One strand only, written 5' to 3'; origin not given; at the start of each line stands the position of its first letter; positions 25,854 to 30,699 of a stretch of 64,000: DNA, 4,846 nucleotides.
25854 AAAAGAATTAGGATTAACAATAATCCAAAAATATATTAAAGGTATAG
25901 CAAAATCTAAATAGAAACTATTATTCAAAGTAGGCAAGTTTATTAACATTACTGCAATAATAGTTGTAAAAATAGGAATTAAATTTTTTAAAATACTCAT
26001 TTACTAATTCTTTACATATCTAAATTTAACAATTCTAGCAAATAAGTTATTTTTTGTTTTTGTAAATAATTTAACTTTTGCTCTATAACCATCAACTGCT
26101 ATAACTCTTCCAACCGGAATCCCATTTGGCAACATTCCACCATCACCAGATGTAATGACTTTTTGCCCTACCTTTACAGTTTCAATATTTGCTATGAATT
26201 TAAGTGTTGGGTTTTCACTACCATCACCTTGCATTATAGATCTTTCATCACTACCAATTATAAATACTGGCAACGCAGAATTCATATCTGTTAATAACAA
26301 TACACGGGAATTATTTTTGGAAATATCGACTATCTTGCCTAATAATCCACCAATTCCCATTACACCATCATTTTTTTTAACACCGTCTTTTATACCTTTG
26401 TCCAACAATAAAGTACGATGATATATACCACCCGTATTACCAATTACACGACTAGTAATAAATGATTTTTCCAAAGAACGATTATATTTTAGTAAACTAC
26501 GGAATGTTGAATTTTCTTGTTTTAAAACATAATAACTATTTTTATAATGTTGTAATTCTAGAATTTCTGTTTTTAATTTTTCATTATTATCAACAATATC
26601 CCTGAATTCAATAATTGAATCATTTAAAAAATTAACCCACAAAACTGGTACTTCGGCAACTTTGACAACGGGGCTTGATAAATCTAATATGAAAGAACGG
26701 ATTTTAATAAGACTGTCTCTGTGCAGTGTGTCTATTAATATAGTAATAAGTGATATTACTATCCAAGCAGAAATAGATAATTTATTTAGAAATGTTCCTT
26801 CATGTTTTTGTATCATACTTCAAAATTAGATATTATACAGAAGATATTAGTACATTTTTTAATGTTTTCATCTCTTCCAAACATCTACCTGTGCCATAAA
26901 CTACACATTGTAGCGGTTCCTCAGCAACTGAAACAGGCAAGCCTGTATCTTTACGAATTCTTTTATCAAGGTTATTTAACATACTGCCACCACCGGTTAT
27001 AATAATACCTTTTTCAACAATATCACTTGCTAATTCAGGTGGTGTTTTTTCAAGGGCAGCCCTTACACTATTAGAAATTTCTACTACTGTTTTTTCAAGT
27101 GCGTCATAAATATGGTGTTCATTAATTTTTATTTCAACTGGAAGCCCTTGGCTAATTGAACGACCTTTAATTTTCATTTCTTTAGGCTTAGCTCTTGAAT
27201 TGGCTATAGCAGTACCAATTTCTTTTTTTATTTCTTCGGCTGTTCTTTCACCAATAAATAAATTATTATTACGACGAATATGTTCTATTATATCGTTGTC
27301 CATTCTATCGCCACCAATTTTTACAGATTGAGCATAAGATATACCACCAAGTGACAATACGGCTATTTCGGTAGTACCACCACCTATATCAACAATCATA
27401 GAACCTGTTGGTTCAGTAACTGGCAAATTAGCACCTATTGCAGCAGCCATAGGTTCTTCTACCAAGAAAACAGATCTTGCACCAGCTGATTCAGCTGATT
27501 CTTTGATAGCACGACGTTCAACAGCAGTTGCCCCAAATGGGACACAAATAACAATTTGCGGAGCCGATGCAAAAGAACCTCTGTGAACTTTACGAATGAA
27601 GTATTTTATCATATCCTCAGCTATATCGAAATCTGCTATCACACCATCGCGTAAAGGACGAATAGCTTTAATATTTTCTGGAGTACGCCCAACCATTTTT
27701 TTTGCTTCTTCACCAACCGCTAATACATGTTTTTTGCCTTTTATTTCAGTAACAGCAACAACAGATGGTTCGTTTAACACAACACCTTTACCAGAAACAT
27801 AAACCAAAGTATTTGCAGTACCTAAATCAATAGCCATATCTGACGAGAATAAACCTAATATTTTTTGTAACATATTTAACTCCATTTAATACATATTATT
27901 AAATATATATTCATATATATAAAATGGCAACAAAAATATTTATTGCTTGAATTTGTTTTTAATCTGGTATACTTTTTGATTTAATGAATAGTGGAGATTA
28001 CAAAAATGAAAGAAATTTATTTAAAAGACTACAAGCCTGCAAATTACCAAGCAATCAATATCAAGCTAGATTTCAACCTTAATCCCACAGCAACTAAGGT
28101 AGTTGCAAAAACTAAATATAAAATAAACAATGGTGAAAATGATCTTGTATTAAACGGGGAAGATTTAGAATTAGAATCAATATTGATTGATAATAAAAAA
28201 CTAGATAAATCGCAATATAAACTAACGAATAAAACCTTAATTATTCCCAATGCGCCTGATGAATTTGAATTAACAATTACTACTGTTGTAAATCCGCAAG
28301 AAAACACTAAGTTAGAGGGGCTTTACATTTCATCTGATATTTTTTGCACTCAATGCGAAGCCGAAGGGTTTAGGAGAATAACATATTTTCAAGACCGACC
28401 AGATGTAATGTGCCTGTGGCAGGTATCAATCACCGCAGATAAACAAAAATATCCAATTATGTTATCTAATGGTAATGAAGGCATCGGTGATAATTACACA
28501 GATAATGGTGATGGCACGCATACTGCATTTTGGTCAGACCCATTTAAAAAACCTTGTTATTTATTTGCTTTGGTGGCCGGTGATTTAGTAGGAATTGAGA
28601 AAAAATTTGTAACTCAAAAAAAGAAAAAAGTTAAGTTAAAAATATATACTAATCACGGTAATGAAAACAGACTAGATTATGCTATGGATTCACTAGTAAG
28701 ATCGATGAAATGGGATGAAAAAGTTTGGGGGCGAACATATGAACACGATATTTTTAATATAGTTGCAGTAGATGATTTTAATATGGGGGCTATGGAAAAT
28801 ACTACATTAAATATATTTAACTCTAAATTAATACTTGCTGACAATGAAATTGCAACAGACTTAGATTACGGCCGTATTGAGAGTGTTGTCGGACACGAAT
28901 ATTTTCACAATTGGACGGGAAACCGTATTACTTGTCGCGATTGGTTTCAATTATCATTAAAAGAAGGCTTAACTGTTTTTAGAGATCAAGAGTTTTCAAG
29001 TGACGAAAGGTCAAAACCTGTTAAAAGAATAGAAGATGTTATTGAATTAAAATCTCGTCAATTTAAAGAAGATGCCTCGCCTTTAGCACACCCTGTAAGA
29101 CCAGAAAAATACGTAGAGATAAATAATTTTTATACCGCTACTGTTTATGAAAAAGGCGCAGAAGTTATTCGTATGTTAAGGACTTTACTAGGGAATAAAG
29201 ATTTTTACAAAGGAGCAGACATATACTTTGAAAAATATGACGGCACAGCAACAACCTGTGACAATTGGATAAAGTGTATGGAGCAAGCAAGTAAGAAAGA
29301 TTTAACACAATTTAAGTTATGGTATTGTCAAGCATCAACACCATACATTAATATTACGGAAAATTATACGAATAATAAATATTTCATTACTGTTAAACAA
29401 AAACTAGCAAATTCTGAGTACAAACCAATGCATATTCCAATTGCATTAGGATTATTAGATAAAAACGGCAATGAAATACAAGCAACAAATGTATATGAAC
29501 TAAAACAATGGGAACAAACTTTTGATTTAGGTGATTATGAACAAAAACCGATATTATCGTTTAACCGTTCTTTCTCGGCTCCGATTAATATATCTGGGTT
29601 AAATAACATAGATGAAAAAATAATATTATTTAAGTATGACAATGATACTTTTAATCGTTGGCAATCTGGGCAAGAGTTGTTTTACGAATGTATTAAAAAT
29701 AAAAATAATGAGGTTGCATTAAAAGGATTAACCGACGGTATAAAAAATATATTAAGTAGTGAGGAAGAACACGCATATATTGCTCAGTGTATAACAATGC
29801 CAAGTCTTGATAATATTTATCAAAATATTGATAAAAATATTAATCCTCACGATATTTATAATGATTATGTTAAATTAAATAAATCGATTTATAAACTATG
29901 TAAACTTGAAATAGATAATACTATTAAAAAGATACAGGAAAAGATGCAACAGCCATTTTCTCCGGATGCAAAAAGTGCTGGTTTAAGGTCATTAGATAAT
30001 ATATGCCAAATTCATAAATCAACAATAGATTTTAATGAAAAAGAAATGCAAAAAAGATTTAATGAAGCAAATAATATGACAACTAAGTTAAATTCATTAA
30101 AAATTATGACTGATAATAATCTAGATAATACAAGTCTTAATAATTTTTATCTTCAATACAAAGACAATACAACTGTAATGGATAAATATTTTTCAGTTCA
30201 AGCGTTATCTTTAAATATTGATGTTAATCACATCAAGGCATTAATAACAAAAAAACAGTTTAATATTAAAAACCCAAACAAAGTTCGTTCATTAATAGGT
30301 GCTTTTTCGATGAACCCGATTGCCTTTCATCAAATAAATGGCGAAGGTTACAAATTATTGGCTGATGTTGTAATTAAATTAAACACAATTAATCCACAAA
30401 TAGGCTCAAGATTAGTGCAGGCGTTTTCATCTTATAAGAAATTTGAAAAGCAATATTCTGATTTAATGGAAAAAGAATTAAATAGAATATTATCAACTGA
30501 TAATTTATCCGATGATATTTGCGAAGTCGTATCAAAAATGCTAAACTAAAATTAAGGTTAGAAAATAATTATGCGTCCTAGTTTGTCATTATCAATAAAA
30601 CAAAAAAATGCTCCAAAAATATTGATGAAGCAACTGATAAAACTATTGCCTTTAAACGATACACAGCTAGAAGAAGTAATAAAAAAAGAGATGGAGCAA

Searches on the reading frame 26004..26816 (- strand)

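Call 22: search_protein_families(library=pfam, proteins=[window:26004-26816:-], max_evalue=0.00001)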
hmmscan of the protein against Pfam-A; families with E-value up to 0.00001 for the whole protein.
window:26004-26816:- (270 aa): 1 family
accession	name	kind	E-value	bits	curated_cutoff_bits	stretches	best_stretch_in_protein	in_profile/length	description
PF04085.20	MreC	-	1.7e-30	106.2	28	1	124-268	1-143/147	Rod shape-determining protein MreC, barrel core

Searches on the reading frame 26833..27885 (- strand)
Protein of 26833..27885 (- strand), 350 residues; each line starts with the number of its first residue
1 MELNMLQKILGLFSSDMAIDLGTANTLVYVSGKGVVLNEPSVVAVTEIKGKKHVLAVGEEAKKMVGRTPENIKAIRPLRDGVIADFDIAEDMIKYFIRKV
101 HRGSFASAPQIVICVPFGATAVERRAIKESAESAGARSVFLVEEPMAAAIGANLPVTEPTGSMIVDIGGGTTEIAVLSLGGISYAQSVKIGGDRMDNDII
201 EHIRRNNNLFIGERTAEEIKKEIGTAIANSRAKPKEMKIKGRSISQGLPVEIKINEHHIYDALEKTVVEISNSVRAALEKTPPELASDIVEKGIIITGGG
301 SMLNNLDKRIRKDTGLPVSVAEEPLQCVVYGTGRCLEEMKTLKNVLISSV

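Call 22: search_protein_families(library=pfam, proteins=[window:26833-27885:-], max_evalue=0.00001)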
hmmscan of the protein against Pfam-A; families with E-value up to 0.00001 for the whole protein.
window:26833-27885:- (350 aa): 5 families
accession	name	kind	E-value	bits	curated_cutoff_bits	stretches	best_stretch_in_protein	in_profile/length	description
PF06723.19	MreB_Mbl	-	2.3e-144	480.7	27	1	15-343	2-326/327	MreB/Mbl protein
PF00022.25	Actin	-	3.2e-16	59.4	27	1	19-210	9-194/410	Actin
PF14450.12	FtsA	-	2.5e-14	54.1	31.8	1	164-323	2-112/127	Cell division protein FtsA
PF00012.26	HSP70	-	9.7e-14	50.9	20.6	1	110-331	135-367/599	Hsp70 protein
PF11104.14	PilM_2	-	7.2e-08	32.2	27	0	153-202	172-222/340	Type IV pilus assembly protein PilM;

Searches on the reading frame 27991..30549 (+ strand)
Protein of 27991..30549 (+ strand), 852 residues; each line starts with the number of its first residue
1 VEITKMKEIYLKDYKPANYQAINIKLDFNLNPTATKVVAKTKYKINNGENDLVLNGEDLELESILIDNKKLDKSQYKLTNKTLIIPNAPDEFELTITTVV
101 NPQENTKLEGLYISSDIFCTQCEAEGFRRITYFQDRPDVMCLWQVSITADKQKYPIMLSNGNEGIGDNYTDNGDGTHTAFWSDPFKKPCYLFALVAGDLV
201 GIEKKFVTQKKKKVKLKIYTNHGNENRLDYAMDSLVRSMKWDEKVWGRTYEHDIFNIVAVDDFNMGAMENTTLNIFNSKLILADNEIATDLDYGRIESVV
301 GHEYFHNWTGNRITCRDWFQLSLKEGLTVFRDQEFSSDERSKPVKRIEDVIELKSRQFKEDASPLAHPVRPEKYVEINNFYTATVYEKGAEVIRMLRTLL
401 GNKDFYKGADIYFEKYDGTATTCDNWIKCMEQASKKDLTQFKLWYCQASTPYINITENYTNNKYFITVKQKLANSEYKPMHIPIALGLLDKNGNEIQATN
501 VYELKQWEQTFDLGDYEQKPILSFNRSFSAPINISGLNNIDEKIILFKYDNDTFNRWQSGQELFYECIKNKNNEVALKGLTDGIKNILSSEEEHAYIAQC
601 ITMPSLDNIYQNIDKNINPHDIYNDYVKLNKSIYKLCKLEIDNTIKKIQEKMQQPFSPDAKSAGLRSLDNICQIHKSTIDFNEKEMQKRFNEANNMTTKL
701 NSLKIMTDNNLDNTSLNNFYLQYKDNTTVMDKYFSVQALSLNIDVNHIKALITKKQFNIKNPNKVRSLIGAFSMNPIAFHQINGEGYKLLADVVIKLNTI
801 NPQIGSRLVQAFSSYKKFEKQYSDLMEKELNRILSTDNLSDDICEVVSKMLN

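Call 20: find_encoding_contigs(protein=window:27991-30549:+, flank=10000, max_places=1)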
Protein window:27991-30549:+ (852 aa): no gene with exactly this product is on record in the collection.

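Call 22: search_protein_families(library=pfam, proteins=[window:27991-30549:+], max_evalue=0.00001)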
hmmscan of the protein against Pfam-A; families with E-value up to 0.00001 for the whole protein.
window:27991-30549:+ (852 aa): 4 families
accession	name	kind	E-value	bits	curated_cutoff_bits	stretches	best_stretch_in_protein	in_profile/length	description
PF17432.8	DUF3458_C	-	1.3e-80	271.6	24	1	541-852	2-320/320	Domain of unknown function (DUF3458_C) ARM repeats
PF01433.26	Peptidase_M1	-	4.2e-53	180.6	27.7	1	230-441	1-214/218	Peptidase family M1 domain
PF11940.14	DUF3458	-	6.3e-20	71.8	28.6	1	450-534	2-92/95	Domain of unknown function (DUF3458) Ig-like fold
PF17900.6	Peptidase_M1_N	-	2.4e-16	60.8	25.8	1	16-191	2-186/186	Peptidase M1 N-terminal domain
